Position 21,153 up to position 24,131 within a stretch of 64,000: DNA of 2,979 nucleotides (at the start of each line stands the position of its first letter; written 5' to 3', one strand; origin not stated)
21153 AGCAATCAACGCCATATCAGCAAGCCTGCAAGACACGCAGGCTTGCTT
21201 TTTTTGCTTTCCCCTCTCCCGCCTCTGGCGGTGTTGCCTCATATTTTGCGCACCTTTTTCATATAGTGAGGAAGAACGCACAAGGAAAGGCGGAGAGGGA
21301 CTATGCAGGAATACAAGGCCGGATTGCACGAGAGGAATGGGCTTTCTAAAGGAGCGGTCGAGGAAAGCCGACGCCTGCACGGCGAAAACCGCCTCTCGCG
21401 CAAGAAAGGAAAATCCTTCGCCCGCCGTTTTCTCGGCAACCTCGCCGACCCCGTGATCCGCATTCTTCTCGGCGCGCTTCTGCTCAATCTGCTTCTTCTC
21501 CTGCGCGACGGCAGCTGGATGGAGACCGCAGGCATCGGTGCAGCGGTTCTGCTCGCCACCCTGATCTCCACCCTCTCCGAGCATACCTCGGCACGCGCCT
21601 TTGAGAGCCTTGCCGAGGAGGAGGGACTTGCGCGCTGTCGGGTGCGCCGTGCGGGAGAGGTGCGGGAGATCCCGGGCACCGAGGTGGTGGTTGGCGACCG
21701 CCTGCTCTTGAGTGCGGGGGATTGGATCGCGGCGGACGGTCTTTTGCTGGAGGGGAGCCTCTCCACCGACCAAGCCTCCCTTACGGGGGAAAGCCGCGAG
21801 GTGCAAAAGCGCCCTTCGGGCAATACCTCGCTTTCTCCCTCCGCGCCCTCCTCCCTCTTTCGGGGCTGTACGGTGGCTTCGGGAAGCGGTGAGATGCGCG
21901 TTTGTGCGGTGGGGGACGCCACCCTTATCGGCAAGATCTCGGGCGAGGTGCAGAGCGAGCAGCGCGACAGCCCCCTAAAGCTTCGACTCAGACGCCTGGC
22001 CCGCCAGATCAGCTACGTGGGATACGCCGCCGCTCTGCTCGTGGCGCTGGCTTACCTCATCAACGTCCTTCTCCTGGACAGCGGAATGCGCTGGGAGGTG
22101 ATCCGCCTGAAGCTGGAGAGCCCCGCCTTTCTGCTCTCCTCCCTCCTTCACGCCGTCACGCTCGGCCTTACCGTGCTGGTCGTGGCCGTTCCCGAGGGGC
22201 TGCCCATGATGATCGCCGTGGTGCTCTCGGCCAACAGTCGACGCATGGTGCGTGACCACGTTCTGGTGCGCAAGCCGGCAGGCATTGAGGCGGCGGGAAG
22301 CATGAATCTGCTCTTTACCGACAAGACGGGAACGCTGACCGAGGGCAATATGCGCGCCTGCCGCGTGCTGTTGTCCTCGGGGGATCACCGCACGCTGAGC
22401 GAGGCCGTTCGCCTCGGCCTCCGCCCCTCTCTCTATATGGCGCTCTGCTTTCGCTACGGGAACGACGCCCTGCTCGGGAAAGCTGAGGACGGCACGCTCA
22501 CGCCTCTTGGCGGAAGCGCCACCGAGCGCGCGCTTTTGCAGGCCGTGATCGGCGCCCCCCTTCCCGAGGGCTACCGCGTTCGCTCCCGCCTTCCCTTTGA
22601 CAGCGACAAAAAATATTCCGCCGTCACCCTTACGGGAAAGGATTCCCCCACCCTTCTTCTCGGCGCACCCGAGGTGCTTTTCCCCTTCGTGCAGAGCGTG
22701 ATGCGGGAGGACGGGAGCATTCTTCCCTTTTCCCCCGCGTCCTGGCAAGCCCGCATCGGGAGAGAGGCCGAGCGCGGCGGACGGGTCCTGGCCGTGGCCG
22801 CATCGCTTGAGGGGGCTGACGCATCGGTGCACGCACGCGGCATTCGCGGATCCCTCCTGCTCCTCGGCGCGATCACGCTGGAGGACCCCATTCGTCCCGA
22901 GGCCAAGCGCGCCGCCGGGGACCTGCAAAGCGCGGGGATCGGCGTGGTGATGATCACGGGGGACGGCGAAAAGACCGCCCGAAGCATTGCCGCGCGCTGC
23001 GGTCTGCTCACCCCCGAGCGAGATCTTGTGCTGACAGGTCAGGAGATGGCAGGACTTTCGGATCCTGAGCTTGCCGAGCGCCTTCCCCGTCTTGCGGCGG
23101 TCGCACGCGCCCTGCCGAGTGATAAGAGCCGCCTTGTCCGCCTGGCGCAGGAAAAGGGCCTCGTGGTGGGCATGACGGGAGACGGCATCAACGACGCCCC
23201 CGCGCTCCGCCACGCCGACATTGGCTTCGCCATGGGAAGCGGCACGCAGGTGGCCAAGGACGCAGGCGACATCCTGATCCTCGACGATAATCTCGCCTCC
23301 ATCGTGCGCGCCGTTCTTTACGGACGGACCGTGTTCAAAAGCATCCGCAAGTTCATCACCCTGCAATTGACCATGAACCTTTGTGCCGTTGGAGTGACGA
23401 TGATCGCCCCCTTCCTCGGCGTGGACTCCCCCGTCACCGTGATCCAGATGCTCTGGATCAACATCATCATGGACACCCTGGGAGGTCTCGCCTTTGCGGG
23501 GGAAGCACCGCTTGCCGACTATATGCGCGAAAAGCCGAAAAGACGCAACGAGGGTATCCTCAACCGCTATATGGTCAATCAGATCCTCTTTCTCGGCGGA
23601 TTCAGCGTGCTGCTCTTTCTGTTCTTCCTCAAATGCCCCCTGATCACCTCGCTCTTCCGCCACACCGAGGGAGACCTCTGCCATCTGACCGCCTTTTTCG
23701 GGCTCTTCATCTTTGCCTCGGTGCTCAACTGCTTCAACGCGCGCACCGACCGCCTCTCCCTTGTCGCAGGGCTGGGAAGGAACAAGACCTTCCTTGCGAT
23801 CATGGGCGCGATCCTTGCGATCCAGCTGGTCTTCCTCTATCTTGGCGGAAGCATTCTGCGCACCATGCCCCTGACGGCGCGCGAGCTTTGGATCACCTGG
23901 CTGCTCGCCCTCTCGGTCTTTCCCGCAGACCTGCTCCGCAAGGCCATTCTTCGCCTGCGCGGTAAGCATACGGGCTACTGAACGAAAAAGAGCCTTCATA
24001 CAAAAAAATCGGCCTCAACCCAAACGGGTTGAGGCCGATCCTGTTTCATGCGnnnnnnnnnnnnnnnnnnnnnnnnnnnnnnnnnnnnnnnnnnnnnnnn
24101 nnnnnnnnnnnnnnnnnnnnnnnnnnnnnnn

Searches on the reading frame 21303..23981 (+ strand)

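Call 95: search_protein_families(library=pfam, proteins=[window:21303-23981:+], max_evalue=0.00001)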
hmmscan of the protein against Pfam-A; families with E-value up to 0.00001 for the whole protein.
window:21303-23981:+ (892 aa): 4 families
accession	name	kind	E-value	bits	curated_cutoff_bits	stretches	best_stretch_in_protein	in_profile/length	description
PF00122.25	E1-E2_ATPase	-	6e-36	124.1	28.1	1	111-317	6-180/181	E1-E2 ATPase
PF00689.26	Cation_ATPase_C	-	7.8e-33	114.1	27.3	1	709-882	2-175/175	Cation transporting ATPase, C-terminus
PF00702.32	Hydrolase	-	1e-14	55.8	26.4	1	335-639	2-191/191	haloacid dehalogenase-like hydrolase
PF00690.31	Cation_ATPase_N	-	1.4e-10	41.1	20.4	1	10-60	17-67/69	Cation transporter/ATPase, N-terminus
